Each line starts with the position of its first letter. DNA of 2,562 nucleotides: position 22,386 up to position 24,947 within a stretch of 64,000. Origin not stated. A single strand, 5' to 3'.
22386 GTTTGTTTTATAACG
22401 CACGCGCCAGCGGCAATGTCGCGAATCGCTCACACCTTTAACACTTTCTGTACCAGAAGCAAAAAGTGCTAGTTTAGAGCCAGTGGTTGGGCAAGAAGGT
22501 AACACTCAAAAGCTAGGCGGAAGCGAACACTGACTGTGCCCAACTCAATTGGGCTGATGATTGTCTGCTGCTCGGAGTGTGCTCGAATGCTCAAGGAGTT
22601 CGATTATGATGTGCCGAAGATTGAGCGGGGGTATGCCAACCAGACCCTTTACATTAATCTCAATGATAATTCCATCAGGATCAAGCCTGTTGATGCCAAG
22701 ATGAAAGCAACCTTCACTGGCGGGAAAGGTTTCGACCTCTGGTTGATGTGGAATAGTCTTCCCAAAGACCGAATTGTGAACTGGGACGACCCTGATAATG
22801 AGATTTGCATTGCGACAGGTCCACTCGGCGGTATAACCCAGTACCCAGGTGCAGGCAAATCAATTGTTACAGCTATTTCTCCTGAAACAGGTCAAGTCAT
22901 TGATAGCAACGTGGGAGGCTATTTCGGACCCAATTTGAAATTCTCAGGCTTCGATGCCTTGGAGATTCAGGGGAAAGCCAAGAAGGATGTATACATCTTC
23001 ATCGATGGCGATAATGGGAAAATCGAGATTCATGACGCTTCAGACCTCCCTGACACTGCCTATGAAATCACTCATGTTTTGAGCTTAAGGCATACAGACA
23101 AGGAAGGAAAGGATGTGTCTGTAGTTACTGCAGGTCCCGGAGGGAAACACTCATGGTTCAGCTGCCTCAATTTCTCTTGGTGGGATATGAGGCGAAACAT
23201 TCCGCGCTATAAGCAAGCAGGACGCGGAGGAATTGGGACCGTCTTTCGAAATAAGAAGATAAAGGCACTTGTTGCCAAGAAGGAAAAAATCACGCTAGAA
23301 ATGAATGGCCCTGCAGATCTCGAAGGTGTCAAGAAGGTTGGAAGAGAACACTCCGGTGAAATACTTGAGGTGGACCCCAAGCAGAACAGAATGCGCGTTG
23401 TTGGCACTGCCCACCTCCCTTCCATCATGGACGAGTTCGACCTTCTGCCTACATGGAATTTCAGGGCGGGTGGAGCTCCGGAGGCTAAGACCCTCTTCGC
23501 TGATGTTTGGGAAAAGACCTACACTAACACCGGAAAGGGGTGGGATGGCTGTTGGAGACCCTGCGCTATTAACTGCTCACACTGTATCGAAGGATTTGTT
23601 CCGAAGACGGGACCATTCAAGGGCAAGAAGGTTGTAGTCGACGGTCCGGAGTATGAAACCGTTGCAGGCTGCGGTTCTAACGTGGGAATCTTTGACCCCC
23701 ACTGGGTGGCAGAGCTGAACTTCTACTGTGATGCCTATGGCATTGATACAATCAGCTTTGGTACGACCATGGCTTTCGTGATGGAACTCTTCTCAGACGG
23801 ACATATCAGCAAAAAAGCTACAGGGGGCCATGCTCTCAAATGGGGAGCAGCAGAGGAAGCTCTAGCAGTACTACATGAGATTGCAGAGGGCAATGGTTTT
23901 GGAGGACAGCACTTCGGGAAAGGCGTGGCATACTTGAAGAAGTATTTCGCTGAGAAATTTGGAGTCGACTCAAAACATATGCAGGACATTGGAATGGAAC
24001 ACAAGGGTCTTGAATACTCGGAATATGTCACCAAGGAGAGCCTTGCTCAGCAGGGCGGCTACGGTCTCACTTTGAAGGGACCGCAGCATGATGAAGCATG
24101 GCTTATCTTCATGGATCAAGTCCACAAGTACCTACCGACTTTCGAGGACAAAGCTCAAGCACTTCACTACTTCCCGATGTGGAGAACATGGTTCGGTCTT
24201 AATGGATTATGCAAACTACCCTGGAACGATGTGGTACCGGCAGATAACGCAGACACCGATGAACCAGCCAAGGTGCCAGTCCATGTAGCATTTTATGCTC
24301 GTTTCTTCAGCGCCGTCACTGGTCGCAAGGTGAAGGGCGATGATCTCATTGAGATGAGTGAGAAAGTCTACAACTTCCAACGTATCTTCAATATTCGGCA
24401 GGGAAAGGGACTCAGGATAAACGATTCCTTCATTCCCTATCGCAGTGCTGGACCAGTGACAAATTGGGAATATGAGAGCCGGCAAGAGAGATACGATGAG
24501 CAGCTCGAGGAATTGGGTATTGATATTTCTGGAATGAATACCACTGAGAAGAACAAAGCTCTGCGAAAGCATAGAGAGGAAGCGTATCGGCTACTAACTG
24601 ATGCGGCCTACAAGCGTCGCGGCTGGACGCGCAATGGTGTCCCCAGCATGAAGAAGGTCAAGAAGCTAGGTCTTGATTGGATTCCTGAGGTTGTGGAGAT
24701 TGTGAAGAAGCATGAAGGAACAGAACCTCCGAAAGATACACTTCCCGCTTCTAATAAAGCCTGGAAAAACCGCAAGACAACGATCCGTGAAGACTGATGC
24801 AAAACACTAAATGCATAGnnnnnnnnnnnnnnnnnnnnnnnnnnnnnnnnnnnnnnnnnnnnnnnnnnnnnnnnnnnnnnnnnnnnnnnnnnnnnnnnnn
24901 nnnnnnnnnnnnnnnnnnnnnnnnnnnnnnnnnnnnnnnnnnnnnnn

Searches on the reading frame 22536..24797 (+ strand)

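Call 28: search_protein_families(library=ncbifam, proteins=[window:22536-24797:+], max_evalue=0.00001)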
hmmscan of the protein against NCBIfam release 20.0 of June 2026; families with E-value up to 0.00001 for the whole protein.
window:22536-24797:+ (753 aa): 2 families
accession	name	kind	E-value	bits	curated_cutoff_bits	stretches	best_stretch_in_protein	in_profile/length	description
NF007354.0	PRK09849.1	equivalog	6.6e-29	101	868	1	30-251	5-208/703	aldehyde ferredoxin oxidoreductase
NF040818.1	GAPOR_Arch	equivalog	1.2e-09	37.1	1300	1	73-166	37-130/654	glyceraldehyde-3-phosphate:ferredoxin oxidoreductase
